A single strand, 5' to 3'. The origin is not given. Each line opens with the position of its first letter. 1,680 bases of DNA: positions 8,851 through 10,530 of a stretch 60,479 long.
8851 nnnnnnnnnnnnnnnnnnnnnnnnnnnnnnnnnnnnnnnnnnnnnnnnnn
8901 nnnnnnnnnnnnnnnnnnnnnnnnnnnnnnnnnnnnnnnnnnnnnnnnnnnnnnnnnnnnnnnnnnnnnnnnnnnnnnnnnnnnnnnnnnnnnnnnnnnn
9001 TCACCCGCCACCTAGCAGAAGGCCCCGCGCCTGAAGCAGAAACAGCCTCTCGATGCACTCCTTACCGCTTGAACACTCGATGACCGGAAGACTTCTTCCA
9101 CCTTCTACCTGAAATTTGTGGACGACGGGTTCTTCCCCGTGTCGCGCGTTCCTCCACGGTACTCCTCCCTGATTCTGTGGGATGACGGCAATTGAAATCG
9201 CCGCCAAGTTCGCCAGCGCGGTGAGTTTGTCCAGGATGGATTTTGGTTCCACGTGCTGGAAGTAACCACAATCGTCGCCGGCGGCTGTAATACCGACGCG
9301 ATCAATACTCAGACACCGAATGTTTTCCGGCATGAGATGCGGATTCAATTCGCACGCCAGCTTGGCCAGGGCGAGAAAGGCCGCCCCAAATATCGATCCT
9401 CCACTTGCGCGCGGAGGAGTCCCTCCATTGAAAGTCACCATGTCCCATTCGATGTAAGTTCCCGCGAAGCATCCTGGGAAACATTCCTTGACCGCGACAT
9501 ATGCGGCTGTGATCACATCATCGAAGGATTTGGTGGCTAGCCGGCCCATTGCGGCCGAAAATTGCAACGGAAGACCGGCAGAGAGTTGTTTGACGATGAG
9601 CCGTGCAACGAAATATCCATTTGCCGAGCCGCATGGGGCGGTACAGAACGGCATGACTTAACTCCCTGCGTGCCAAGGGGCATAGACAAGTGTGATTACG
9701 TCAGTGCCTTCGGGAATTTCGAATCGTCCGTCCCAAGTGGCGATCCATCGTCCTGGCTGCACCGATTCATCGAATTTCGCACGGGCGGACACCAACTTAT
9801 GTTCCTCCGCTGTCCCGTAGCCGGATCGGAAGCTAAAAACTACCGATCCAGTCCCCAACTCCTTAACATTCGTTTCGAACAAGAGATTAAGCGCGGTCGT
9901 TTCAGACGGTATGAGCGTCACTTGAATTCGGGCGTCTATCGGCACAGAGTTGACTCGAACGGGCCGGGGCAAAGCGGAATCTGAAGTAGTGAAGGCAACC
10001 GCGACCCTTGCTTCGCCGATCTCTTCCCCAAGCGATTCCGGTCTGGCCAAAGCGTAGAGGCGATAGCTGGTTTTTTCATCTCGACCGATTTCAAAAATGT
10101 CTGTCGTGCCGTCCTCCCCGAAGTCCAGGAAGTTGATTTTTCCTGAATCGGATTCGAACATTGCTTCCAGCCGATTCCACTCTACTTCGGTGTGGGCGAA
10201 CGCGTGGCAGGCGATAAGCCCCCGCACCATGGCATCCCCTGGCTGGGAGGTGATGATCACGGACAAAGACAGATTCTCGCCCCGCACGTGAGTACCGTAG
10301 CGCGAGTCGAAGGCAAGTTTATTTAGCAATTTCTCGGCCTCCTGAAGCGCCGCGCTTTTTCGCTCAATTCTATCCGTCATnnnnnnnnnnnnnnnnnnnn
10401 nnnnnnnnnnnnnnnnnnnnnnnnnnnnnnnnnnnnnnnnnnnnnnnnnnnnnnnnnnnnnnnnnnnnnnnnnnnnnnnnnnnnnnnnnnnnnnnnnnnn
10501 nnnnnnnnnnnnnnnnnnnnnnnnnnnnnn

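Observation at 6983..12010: Translationally coupled operon of unknown function with a Lon-like protease domain and a membrane protein, in a lower-GC patch next to a tRNA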

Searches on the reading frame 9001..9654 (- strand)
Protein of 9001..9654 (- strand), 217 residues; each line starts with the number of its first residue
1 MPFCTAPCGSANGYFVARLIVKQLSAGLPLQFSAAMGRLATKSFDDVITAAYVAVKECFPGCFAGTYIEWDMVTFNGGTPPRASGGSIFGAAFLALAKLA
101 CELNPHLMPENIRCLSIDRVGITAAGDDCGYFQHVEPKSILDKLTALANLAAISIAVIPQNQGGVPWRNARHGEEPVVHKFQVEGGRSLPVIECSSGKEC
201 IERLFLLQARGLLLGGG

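Call 4: search_protein_families(library=pfam, proteins=[window:9001-9654:-], max_evalue=1)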
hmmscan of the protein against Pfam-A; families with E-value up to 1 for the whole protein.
window:9001-9654:- (217 aa): 0 families

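Call 5: search_protein_families(library=padloc, proteins=[window:9001-9654:-], max_evalue=1)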
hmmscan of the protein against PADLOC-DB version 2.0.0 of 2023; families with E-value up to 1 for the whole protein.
window:9001-9654:- (217 aa): 0 families

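Call 6: search_protein_families(library=ncbifam, proteins=[window:9001-9654:-], max_evalue=1)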
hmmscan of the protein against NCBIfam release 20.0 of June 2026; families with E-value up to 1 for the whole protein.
window:9001-9654:- (217 aa): 0 families

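Call 16: find_homologous_proteins(query=window:9001-9654:-)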
Query window:9001-9654:- (217 aa): 2 proteins with E <= 0.001 among 1329 candidates.
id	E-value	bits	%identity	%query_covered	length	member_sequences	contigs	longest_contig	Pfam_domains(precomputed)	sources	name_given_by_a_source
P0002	1.6e-143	494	100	100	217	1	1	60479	-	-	-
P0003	9.4e-68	246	55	100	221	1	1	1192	-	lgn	-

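Call 18: find_encoding_contigs(protein=P0003, flank=10000)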
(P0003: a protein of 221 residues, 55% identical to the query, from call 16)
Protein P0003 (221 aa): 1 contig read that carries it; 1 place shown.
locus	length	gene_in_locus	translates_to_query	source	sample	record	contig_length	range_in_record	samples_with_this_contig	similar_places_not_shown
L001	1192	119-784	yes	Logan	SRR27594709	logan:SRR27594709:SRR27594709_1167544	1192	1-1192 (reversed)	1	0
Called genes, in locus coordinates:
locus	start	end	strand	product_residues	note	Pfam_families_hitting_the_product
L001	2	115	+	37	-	?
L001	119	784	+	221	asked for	-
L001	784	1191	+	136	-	?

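Call 21: search_protein_families(library=phrogs, proteins=[window:9001-9654:-], max_evalue=1)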
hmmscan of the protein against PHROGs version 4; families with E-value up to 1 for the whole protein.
window:9001-9654:- (217 aa): 2 families
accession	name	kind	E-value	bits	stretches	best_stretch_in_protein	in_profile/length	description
phrog_22072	-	unknown function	0.19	12.9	1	95-136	2-44/60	-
phrog_25927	-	tail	0.36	10.5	1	9-97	460-543/625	tail length tape measure protein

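Call 22: search_solved_structures(query=window:9001-9654:-, max_evalue=10, show_alignments=2)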
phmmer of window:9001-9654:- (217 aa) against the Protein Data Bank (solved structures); distinct sequences matched with E-value up to 10: 5.
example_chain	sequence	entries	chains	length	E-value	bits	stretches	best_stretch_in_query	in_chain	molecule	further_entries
4fda_A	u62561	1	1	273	0.81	12.6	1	82-148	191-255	3-oxoacyl-[acyl-carrier-protein] reductase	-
4fd3_A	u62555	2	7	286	0.84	12.5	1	82-148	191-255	3-oxoacyl-[acyl-carrier-protein] reductase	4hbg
6g5z_A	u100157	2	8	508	1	12.2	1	119-198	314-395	Choline-sulfatase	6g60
6fny_A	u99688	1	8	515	1.1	12.2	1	119-198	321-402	Choline-sulfatase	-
7pth_A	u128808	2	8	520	1.1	12.2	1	119-198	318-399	Choline sulfatase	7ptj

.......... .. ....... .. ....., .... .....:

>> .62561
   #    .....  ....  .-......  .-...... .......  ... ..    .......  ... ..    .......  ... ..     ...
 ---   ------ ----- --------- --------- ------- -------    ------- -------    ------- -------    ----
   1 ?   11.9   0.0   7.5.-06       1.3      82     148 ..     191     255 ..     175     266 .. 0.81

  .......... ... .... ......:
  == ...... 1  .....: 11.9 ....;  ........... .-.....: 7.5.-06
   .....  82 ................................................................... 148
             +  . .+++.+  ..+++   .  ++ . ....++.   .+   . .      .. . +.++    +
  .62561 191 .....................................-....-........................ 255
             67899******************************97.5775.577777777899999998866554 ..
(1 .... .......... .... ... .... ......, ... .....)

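Call 43: search_solved_structures(query=A3, max_evalue=10, show_alignments=3)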
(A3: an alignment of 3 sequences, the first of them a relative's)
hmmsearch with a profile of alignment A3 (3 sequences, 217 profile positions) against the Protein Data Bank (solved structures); distinct sequences matched with E-value up to 10: 0.

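Call 44: search_protein_families(library=pfam, proteins=[P0003], max_evalue=5)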
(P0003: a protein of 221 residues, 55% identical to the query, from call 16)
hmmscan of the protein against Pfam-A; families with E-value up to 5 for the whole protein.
P0003 (221 aa): 0 families

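Call 48: find_related_loci(query=A3, collection=metagenome_contigs, flank=10000)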
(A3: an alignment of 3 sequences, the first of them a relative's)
Query A3 (217 aa) in metagenome_contigs; peptide patterns used: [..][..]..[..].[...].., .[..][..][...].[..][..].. (x = any residue, [..] = any of these).
501 stretches matched a pattern, but none encodes a relative of the query by tblastn (E <= 1e-3).

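Call 55: predict_structure(alignment_id=A4)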
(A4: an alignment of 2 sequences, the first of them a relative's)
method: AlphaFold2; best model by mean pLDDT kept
length: 217 residues; sequences in the alignment: 2
mean_pLDDT: 42.5   pTM: 0.45
mean pLDDT of the five models: 42.5, 42.3, 41.0, 40.8, 31.9
residues with pLDDT >= 90: 0; 70-90: 0; 50-70: 75; < 50: 142
segments of 3 or more residues with pLDDT < 50: 1-15, 34-40, 74-86, 114-217
pLDDT, mean of each block of 10 residues (from residue 1): 24 48 54 47 61 64 63 49 49 63 63 43 30 28 35 27 29 29 28 35 36 27
secondary structure, 60 per line:
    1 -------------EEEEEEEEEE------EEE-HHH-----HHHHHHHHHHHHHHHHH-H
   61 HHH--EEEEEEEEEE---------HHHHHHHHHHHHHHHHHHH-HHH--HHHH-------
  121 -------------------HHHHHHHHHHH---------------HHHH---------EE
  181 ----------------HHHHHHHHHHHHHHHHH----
elements in order: E14-23 E30-32 H42-58 H60-63 E66-75 H85-103 H110-113 H140-150 H166-169 H197-213

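Call 95: search_solved_structures(query=A8, max_evalue=10, show_alignments=4)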
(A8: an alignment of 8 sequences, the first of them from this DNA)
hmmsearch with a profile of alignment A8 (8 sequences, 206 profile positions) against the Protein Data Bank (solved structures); distinct sequences matched with E-value up to 10: 15.
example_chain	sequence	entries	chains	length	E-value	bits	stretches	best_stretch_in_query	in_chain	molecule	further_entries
2i7n_A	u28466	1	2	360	0.022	17.6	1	79-114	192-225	Pantothenate kinase 1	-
3smp_A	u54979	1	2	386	0.025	17.4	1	79-114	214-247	Pantothenate kinase 1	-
2i7p_A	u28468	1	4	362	0.034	17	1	81-115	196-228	Pantothenate kinase 3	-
1z0e_A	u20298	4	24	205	0.034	16.9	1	123-195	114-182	Putative protease La homolog type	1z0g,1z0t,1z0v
1z0w_A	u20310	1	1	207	0.035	16.9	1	123-195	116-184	Putative protease La homolog type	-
1z0c_A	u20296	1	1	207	0.037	16.8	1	123-194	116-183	Putative protease La homolog type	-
3mk6_A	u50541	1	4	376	0.037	16.8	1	81-115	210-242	Pantothenate kinase 3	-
1z0b_A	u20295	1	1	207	0.038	16.8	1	123-195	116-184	Putative protease La homolog type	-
5kpr_A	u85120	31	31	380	0.038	16.8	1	81-115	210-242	Pantothenate kinase 3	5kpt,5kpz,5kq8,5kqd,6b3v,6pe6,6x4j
3sms_A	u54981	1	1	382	0.038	16.8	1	81-115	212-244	Pantothenate kinase 3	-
5e26_A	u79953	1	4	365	0.082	15.7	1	79-114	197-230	Pantothenate kinase 2, mitochondrial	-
8dvh_A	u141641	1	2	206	0.47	13.2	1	123-168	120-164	Lon protease 2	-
6tl4_A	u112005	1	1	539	1.1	12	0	134-197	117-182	Phytochrome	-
1rr9_A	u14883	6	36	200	1.1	12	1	122-169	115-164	ATP-dependent protease La | Lon protease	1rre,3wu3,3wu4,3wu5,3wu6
1xhk_A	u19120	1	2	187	1.4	11.6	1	85-151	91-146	Putative protease La homolog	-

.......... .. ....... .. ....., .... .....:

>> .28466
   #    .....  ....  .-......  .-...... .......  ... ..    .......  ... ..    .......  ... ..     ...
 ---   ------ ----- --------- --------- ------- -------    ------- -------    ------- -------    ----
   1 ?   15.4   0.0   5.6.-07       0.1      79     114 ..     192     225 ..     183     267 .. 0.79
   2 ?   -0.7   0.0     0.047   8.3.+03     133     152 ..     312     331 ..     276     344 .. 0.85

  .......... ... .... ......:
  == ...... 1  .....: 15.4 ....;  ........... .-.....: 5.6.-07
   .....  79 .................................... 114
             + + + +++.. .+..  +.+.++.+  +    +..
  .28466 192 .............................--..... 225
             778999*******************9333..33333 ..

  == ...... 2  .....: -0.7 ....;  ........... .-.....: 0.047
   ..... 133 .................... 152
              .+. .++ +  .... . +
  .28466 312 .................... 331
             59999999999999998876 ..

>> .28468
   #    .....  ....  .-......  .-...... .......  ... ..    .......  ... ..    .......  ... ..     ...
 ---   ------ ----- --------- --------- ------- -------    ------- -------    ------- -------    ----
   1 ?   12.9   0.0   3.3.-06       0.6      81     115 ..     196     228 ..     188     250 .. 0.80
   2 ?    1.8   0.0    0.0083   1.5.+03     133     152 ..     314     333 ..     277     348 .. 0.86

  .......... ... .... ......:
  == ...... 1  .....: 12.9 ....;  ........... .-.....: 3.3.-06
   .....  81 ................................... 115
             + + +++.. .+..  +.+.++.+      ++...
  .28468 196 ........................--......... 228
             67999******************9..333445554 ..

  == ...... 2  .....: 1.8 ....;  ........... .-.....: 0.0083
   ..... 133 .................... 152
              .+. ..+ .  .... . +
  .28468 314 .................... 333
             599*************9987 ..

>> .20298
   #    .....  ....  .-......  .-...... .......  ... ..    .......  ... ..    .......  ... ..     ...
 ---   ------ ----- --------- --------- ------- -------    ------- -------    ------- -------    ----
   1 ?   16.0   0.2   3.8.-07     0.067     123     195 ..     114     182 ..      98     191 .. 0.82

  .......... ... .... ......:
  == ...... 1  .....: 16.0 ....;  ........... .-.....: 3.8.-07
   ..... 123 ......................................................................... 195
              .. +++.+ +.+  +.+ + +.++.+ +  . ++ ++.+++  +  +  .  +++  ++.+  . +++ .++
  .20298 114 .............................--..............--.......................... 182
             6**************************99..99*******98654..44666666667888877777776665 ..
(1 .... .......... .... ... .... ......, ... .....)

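Call 97: fold_search(model_id=the predicted structure, library=pdb)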
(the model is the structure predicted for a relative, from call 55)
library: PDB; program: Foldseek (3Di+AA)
matches with E <= 10: 374; with E <= 0.001: 0
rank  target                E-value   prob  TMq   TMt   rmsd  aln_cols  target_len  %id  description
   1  2a2d                  4.6e-02  0.60  0.23  0.12  11.7       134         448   12  X-ray structure of human n-acetyl galactosamine kinase complexed with Mn-AMPPNP and n-acetyl glactosamine (released 2005-07-05)
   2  8emh_J                8.0e-02  0.80  0.27  0.10   7.7       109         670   14  CryoEM characterization of a unique AAA+ BrxL phage restriction factor (released 2023-02-01)
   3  6x27_D                9.0e-02  0.75  0.27  0.31   4.8        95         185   18  Lon protease proteolytic domain complexed with bortezomib (released 2021-04-14)
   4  8emc_I                1.2e-01  0.85  0.27  0.10   4.0        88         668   14  CryoEM characterization of BrxL -- a unique AAA+ phage restriction Factor. (released 2023-02-01)
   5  1uek                  1.2e-01  0.57  0.23  0.20   8.4       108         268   20  Crystal structure of 4-(cytidine 5'-diphospho)-2C-methyl-D-erythritol kinase (released 2003-06-17)
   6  8emc_J                1.4e-01  0.57  0.26  0.10   7.5       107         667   14  CryoEM characterization of BrxL -- a unique AAA+ phage restriction Factor. (released 2023-02-01)
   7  8emh_E                1.4e-01  0.80  0.28  0.10   3.9        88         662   15  CryoEM characterization of a unique AAA+ BrxL phage restriction factor (released 2023-02-01)
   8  6x27_C                1.4e-01  0.66  0.28  0.30   4.9        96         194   18  Lon protease proteolytic domain complexed with bortezomib (released 2021-04-14)
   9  6x27_L                1.4e-01  0.60  0.26  0.29   4.9        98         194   18  Lon protease proteolytic domain complexed with bortezomib (released 2021-04-14)
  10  8emh_L                1.6e-01  0.72  0.30  0.11   5.1       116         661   11  CryoEM characterization of a unique AAA+ BrxL phage restriction factor (released 2023-02-01)
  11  8emh_K                1.7e-01  0.87  0.28  0.10   3.1        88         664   14  CryoEM characterization of a unique AAA+ BrxL phage restriction factor (released 2023-02-01)
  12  6x27_B                2.0e-01  0.57  0.27  0.30   4.8        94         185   18  Lon protease proteolytic domain complexed with bortezomib (released 2021-04-14)
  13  7p09_D                2.0e-01  0.57  0.25  0.12   5.1        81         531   18  Human mitochondrial Lon protease with substrate in the ATPase domain (released 2021-08-11)
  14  7p0m_A                2.0e-01  0.57  0.24  0.11   5.4        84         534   19  Human mitochondrial Lon protease with substrate in the ATPase and protease domains (released 2021-08-11)
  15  6n0y_F                2.0e-01  0.44  0.25  0.19   7.4        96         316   16  Crystal structure of Anaerolinea thermophila mevalonate 5-phosphate decarboxylase complexed with (R)-MVAPP (released 2019-07-17)
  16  8emc_K                2.0e-01  0.44  0.25  0.09  11.9       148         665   11  CryoEM characterization of BrxL -- a unique AAA+ phage restriction Factor. (released 2023-02-01)
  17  8emc_E                2.1e-01  0.84  0.28  0.10   3.4        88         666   15  CryoEM characterization of BrxL -- a unique AAA+ phage restriction Factor. (released 2023-02-01)
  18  8eil_B                2.1e-01  0.77  0.28  0.33   3.8        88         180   17  C-Terminal Domain of BrxL from Acinetobacter BREX type I phage restriction system (released 2023-02-22)
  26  8emc_L                2.5e-01  0.66  0.27  0.10   3.9        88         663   15  CryoEM characterization of BrxL -- a unique AAA+ phage restriction Factor. (released 2023-02-01)
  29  8emh_A                2.8e-01  0.82  0.29  0.10   3.2        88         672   15  CryoEM characterization of a unique AAA+ BrxL phage restriction factor (released 2023-02-01)
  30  8emc_M                2.8e-01  0.80  0.28  0.10   3.3        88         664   15  CryoEM characterization of BrxL -- a unique AAA+ phage restriction Factor. (released 2023-02-01)
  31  8emh_F                2.8e-01  0.63  0.28  0.10   4.4       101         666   12  CryoEM characterization of a unique AAA+ BrxL phage restriction factor (released 2023-02-01)
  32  8emh_D                2.8e-01  0.35  0.25  0.09  11.4       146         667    8  CryoEM characterization of a unique AAA+ BrxL phage restriction factor (released 2023-02-01)
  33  8emc_F                3.0e-01  0.66  0.28  0.10   3.8        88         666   15  CryoEM characterization of BrxL -- a unique AAA+ phage restriction Factor. (released 2023-02-01)
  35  8eil_C                3.0e-01  0.41  0.26  0.30   5.1       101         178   16  C-Terminal Domain of BrxL from Acinetobacter BREX type I phage restriction system (released 2023-02-22)
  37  8eil_A                3.2e-01  0.77  0.29  0.34   3.8        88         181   16  C-Terminal Domain of BrxL from Acinetobacter BREX type I phage restriction system (released 2023-02-22)
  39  8emc_H                3.2e-01  0.35  0.25  0.09  12.0       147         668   11  CryoEM characterization of BrxL -- a unique AAA+ phage restriction Factor. (released 2023-02-01)
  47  8eil_D                3.6e-01  0.51  0.27  0.32   4.5        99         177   11  C-Terminal Domain of BrxL from Acinetobacter BREX type I phage restriction system (released 2023-02-22)
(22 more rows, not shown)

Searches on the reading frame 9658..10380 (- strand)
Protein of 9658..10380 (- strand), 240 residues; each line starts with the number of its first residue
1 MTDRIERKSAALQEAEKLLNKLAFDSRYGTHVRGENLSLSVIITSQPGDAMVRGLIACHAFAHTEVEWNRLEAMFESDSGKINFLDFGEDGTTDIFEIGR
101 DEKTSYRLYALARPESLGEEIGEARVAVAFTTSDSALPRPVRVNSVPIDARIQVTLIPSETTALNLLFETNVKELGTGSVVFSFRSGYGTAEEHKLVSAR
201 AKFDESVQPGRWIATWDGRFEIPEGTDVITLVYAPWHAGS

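Call 4: search_protein_families(library=pfam, proteins=[window:9658-10380:-], max_evalue=1)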
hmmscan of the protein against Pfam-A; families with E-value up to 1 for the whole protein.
window:9658-10380:- (240 aa): 0 families

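Call 5: search_protein_families(library=padloc, proteins=[window:9658-10380:-], max_evalue=1)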
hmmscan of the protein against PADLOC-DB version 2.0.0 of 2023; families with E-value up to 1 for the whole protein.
window:9658-10380:- (240 aa): 0 families

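Call 6: search_protein_families(library=ncbifam, proteins=[window:9658-10380:-], max_evalue=1)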
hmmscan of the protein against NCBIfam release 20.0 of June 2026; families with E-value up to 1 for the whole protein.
window:9658-10380:- (240 aa): 0 families

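Call 21: search_protein_families(library=phrogs, proteins=[window:9658-10380:-], max_evalue=1)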
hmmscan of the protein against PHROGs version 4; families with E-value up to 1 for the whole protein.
window:9658-10380:- (240 aa): 0 families

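Call 82: search_solved_structures(query=A6, max_evalue=10, show_alignments=2)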
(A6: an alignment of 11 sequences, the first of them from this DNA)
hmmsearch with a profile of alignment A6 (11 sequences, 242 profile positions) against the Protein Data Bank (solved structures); distinct sequences matched with E-value up to 10: 3.
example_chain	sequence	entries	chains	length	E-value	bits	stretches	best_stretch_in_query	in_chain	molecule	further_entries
1ml4_A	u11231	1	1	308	0.44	13.2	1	123-200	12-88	Aspartate Transcarbamoylase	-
1z07_A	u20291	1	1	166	0.56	12.8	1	160-200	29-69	Ras-related protein Rab-5C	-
8sqx_A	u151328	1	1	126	0.86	12.2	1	82-114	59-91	Putative surface anchored protein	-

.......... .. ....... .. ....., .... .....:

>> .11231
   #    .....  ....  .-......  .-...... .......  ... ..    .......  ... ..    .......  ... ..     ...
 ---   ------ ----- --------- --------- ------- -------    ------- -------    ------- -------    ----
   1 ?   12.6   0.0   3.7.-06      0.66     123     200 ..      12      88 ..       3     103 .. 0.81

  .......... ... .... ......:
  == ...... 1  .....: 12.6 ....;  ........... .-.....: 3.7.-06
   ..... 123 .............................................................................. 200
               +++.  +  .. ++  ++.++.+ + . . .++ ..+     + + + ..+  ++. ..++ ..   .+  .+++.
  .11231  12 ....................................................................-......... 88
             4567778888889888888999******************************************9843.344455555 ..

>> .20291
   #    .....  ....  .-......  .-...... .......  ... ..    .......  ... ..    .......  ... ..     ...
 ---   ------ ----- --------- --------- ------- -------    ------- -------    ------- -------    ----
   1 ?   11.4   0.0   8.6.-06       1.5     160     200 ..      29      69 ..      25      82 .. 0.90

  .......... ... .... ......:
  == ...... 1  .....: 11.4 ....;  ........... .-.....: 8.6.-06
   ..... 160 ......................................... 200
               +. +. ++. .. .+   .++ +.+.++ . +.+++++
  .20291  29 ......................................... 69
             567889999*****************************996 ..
